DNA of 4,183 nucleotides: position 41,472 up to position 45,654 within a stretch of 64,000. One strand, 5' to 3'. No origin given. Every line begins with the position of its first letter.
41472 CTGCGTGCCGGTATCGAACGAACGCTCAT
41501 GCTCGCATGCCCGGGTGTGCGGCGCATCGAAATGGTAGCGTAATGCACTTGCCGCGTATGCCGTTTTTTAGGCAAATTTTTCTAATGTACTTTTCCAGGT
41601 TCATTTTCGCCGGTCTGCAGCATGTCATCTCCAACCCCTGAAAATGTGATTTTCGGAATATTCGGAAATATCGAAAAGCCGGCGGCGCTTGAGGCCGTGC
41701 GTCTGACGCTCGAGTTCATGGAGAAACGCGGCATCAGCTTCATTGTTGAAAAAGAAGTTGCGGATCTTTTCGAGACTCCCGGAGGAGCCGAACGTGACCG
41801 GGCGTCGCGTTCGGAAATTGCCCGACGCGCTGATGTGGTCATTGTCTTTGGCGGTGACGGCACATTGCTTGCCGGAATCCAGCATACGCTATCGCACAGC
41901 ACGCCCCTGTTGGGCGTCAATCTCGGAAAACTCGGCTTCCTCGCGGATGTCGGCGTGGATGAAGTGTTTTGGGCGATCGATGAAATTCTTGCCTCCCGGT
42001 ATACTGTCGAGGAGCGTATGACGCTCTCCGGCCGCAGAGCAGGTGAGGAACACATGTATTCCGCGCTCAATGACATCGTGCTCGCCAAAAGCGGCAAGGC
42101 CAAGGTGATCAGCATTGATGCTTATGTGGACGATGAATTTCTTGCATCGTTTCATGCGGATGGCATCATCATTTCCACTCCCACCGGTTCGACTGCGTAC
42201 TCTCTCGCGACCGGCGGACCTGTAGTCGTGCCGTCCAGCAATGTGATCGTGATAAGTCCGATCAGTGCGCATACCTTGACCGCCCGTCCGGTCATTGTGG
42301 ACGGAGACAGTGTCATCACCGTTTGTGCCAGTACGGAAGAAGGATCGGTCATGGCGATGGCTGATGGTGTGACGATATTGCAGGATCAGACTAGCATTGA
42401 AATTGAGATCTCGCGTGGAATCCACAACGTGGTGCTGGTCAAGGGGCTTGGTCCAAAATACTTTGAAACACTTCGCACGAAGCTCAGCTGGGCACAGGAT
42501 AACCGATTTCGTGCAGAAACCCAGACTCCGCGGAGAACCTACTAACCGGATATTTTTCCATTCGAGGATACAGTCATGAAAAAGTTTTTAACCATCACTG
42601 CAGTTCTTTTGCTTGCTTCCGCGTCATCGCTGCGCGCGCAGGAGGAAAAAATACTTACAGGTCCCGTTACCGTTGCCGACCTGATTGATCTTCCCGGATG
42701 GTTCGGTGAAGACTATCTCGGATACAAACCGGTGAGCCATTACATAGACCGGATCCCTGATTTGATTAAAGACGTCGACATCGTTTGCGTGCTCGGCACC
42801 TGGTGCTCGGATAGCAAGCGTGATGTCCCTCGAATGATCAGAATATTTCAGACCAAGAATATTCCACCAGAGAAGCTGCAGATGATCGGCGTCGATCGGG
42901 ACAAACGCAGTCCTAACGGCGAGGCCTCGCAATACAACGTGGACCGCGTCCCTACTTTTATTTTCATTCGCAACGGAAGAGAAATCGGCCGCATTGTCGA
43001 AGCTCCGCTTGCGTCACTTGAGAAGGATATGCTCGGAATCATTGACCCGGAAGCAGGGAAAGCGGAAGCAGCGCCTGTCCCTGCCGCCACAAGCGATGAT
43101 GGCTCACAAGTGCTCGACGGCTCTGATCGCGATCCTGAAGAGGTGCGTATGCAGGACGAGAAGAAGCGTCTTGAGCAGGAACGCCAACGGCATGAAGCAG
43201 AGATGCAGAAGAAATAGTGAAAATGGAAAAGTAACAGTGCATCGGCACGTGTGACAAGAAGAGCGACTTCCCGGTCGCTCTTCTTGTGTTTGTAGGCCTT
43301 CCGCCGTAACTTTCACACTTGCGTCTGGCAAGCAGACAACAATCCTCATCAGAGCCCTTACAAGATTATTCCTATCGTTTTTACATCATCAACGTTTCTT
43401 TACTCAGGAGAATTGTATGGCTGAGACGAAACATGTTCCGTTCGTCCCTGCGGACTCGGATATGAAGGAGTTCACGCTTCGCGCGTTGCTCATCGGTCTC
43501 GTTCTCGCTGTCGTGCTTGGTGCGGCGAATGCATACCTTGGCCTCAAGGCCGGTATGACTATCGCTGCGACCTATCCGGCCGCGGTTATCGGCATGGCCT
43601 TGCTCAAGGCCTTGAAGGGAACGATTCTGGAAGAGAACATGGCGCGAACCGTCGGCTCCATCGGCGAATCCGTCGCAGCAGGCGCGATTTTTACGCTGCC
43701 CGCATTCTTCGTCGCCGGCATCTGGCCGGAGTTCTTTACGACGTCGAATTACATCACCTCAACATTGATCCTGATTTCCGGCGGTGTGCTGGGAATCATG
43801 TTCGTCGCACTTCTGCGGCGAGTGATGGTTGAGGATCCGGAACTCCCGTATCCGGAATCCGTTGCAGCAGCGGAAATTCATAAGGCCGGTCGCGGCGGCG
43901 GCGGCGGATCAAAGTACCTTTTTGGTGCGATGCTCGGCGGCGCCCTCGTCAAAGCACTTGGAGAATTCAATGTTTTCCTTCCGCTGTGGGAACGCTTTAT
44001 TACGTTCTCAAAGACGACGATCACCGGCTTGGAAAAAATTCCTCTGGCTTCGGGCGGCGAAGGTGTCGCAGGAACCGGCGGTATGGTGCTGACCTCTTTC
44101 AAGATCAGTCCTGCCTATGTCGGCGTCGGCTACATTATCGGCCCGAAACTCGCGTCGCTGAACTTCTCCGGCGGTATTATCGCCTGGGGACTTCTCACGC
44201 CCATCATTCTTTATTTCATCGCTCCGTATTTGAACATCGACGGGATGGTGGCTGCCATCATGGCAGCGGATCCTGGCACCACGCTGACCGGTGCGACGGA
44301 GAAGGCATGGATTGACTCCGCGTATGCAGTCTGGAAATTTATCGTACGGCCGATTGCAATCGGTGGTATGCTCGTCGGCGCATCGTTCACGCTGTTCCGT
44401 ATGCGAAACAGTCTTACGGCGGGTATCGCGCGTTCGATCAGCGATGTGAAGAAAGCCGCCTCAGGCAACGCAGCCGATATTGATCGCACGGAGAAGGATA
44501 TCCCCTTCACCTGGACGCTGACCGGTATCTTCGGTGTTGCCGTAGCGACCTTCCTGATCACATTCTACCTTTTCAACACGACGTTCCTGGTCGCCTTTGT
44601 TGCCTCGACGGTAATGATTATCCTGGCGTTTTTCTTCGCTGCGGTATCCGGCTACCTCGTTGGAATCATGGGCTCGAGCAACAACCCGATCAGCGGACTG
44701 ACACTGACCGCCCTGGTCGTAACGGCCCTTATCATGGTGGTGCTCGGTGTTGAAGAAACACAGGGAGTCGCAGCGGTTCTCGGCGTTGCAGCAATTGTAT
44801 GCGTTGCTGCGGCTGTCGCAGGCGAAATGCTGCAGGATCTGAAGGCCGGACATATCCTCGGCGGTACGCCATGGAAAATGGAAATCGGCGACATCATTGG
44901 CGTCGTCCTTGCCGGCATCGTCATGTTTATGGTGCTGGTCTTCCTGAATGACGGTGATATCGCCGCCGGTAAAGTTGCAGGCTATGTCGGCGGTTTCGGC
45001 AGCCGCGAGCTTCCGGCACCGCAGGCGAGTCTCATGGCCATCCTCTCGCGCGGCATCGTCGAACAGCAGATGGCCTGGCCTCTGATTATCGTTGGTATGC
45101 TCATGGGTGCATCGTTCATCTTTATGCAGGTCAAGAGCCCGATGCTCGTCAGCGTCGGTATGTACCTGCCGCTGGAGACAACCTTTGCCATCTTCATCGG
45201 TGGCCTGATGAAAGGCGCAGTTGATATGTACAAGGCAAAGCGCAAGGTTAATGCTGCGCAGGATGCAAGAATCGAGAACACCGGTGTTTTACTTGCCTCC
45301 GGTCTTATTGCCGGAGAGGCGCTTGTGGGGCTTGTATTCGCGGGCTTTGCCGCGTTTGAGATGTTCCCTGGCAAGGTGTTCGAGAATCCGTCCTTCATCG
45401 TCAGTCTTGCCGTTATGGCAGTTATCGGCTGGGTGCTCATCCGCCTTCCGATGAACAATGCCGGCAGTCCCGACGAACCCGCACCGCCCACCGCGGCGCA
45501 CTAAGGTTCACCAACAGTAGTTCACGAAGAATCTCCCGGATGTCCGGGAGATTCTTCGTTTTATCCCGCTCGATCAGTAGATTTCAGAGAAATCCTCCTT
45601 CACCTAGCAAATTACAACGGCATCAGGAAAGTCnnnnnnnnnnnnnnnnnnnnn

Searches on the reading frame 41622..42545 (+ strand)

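Call 40: search_protein_families(library=pfam, proteins=[window:41622-42545:+], max_evalue=0.00001)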
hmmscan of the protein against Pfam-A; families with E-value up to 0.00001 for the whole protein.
window:41622-42545:+ (307 aa): 2 families
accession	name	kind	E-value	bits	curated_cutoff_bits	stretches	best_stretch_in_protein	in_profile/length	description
PF20143.4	NAD_kinase_C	-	9.7e-28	96.9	23.7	1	149-274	1-125/126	ATP-NAD kinase C-terminal domain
PF01513.26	NAD_kinase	-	5.1e-15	56.4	25.5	1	11-127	1-130/130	ATP-NAD kinase N-terminal domain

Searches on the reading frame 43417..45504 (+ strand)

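Call 40: search_protein_families(library=pfam, proteins=[window:43417-45504:+], max_evalue=0.00001)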
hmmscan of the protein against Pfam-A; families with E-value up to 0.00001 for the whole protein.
window:43417-45504:+ (695 aa): 1 family
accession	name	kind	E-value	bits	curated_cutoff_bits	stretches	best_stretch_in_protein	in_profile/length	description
PF03169.20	OPT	-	7.4e-86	289.6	25.8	1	18-644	1-622/623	OPT oligopeptide transporter protein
